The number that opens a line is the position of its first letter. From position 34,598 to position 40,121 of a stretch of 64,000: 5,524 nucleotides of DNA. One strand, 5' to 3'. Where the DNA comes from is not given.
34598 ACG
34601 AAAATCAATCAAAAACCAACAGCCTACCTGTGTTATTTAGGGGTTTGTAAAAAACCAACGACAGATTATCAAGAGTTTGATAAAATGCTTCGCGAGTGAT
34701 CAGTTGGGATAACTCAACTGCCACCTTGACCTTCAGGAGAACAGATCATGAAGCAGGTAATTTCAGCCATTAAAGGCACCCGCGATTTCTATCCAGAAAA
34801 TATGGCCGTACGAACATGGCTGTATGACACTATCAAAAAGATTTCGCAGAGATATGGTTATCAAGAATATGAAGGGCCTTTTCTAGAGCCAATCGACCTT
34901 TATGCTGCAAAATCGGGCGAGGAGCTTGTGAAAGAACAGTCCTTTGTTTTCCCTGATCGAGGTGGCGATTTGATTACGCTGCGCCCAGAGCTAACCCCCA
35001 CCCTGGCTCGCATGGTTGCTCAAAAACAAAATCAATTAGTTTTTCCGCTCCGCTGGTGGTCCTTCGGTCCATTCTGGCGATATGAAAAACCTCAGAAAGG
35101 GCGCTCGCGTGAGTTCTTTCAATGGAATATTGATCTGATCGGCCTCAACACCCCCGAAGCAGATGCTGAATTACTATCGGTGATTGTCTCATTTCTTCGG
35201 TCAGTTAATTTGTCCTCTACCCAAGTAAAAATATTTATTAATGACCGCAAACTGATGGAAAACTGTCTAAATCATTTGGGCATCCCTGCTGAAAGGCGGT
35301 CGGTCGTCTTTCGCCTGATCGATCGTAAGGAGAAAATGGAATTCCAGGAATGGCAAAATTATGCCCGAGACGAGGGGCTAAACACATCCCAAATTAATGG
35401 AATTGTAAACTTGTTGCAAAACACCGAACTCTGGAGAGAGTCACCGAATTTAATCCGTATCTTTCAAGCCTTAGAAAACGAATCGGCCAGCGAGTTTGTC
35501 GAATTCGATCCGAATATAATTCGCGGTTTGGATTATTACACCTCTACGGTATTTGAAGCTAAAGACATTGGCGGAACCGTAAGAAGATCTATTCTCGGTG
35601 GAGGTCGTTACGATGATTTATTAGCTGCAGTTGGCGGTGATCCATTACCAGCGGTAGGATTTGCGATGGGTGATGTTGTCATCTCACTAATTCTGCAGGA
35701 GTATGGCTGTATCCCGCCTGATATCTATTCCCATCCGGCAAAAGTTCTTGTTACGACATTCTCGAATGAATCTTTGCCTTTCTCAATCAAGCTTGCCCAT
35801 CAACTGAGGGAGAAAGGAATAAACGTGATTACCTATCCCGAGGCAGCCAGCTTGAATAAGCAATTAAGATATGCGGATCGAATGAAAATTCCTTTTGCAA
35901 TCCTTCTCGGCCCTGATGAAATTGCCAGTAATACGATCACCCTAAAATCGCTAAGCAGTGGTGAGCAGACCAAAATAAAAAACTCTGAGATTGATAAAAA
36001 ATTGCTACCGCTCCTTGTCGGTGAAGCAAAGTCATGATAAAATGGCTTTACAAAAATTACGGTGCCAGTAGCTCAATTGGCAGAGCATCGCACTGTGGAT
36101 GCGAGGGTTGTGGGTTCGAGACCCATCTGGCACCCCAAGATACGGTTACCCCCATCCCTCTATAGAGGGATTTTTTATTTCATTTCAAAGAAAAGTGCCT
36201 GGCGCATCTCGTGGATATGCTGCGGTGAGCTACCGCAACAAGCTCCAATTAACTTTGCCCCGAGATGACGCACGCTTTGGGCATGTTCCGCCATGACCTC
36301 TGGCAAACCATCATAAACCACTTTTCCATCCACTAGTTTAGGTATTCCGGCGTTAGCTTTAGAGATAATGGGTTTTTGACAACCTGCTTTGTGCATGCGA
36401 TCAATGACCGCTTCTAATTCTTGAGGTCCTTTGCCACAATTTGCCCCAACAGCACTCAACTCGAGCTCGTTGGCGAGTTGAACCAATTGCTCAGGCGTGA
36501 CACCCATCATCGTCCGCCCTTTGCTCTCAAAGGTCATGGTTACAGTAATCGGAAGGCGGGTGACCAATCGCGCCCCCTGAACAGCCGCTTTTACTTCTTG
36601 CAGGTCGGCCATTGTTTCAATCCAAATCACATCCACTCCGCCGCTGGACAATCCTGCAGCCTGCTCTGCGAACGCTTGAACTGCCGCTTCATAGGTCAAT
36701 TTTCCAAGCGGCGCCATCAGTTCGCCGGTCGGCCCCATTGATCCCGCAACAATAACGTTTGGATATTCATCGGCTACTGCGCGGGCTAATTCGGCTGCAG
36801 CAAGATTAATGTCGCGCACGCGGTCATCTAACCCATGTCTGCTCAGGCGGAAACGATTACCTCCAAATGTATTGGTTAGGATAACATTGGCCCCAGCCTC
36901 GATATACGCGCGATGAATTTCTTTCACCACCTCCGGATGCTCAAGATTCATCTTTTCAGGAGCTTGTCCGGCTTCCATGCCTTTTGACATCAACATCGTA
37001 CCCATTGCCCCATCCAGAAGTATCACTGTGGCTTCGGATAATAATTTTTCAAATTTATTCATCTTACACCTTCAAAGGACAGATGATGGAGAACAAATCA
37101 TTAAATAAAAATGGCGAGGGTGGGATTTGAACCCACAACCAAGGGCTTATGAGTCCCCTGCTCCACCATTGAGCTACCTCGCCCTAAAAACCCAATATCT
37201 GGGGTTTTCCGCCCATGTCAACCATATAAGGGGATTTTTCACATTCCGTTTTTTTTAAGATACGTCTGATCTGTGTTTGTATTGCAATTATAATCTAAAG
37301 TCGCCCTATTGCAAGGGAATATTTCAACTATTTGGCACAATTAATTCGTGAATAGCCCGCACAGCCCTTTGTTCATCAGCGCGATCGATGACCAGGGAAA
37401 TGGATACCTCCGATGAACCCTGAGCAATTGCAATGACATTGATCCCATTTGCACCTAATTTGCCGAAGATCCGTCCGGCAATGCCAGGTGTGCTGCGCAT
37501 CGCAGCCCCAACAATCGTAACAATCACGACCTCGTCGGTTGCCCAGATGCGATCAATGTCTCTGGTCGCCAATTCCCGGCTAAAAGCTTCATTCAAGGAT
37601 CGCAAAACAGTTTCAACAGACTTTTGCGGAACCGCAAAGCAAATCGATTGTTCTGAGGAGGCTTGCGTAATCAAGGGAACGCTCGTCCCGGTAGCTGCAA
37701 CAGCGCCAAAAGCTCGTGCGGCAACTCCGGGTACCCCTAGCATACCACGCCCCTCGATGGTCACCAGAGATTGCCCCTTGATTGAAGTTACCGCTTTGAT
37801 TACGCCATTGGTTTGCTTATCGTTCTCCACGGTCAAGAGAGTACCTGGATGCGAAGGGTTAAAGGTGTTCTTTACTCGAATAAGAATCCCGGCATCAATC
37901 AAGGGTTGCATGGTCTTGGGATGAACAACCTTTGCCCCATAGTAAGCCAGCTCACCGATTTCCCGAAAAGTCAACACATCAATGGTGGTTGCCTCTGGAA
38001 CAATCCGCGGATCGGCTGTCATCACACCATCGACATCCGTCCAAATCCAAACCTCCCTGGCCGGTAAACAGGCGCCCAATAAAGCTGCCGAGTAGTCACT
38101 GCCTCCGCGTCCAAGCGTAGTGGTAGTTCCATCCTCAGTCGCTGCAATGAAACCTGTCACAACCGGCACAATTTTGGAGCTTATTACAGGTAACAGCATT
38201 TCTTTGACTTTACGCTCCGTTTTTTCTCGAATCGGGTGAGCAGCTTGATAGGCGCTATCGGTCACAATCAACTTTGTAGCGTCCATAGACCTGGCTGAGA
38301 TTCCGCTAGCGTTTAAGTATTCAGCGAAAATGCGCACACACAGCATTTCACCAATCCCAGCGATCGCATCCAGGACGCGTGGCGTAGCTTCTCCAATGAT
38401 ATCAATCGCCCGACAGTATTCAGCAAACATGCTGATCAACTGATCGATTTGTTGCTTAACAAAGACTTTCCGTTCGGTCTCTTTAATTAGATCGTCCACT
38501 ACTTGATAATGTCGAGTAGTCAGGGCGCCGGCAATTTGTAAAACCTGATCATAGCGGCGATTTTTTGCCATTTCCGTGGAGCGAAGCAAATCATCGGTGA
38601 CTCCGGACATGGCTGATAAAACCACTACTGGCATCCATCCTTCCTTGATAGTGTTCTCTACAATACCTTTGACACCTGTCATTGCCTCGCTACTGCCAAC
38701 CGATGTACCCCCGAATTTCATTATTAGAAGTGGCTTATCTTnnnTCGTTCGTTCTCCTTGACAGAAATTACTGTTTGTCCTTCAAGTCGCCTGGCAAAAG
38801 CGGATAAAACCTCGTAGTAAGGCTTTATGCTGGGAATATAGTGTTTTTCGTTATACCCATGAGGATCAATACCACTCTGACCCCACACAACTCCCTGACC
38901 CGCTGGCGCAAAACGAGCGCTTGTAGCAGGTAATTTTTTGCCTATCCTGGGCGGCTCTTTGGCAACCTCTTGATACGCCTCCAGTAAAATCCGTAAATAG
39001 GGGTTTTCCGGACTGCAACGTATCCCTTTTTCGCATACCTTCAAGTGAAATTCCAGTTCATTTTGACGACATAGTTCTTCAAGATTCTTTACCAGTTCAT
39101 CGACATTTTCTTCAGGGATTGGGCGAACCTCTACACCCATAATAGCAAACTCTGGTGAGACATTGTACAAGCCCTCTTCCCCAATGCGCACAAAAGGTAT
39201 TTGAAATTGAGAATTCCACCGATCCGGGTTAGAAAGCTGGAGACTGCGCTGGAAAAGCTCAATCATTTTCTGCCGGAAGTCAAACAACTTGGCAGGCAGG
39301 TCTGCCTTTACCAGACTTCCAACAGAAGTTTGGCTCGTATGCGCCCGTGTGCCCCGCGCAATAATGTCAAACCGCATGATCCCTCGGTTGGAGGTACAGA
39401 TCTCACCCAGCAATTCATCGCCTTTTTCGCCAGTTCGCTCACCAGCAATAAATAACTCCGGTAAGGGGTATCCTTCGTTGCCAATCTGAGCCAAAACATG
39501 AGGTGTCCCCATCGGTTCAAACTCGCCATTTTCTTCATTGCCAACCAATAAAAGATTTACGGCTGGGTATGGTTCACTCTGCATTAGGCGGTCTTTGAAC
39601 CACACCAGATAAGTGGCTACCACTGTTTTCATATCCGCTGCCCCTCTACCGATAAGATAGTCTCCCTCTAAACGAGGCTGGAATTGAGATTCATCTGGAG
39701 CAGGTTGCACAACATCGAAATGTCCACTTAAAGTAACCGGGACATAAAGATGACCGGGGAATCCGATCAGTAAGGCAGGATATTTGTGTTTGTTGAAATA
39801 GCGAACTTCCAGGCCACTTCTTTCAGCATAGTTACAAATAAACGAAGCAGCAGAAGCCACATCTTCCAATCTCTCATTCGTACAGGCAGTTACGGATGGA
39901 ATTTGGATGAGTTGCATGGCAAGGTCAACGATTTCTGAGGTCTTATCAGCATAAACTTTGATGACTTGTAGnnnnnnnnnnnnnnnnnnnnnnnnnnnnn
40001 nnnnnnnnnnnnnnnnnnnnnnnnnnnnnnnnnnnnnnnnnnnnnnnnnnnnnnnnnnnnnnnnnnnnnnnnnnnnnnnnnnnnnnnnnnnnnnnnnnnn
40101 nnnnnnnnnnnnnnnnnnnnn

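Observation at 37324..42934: ATGA-coupled operon (aminotransferase, ligase::M20 fusion, aspartokinase) that resembles a protect-transform-deprotect amino acid pathway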

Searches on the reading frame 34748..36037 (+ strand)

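Call 71: search_protein_families(library=pfam, proteins=[window:34748-36037:+], max_evalue=0.00001)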
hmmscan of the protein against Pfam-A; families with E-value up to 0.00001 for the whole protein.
window:34748-36037:+ (429 aa): 3 families
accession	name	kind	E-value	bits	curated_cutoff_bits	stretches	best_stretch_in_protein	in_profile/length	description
PF13393.11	tRNA-synt_His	-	5.6e-47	160.9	25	1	10-307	1-303/308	Histidyl-tRNA synthetase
PF03129.25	HGTP_anticodon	-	4.1e-17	62.6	21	1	332-419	1-91/94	Anticodon binding domain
PF00587.30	tRNA-synt_2b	-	6.2e-09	36.6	29.3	1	67-261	2-110/179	tRNA synthetase class II core domain (G, H, P, S and T)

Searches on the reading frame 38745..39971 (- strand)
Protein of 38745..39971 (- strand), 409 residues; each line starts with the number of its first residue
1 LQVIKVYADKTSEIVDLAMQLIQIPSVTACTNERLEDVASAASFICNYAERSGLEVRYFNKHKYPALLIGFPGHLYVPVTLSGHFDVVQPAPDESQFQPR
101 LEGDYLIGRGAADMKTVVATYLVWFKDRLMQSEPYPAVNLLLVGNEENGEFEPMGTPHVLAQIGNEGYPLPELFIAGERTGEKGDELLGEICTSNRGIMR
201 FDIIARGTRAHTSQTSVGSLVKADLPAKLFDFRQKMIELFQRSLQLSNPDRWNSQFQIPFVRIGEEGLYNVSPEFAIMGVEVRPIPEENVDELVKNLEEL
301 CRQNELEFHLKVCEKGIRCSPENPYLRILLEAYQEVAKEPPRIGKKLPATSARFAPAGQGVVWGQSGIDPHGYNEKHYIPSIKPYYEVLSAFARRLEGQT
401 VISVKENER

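Call 15: search_solved_structures(query=window:38745-39971:-, max_evalue=0.001)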
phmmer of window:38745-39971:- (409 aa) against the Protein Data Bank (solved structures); distinct sequences matched with E-value up to 0.001: 13.
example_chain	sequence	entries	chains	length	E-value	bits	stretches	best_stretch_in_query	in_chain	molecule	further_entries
2rb7_A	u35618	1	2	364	1.2e-17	66.9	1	12-399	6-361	Peptidase, M20/M25/M40 family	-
7uoi_A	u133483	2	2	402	1.4e-08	37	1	79-375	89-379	succinyl-diaminopimelate desuccinylase | Probable succinyl-diaminopimelate desuccinylase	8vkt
1vgy_A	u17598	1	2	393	8.6e-07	31.2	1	59-217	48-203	succinyl-diaminopimelate desuccinylase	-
4o23_A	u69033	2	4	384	1e-06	30.9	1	78-217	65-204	Succinyl-diaminopimelate desuccinylase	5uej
4ppz_A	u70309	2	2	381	1.1e-06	30.8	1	78-217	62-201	Succinyl-diaminopimelate desuccinylase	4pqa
3tx8_A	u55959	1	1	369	8.6e-06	27.9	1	15-300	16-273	Succinyl-diaminopimelate desuccinylase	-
5vo3_A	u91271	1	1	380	7.6e-05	24.8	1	13-216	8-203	Succinyl-diaminopimelate desuccinylase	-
3ic1_A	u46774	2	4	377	9e-05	24.5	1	14-216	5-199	Succinyl-diaminopimelate desuccinylase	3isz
3ct9_A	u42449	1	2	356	0.0002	23.4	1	10-214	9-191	Acetylornithine deacetylase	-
8f8o_A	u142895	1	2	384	0.00046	22.2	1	61-309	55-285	Succinyl-diaminopimelate desuccinylase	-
7t1q_A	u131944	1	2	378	0.00049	22.1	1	61-309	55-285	Succinyl-diaminopimelate desuccinylase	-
4h2k_A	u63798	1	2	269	0.0005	22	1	13-163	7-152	Succinyl-diaminopimelate desuccinylase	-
3pfe_A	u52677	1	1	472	0.00095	21.1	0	52-152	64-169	Succinyl-diaminopimelate desuccinylase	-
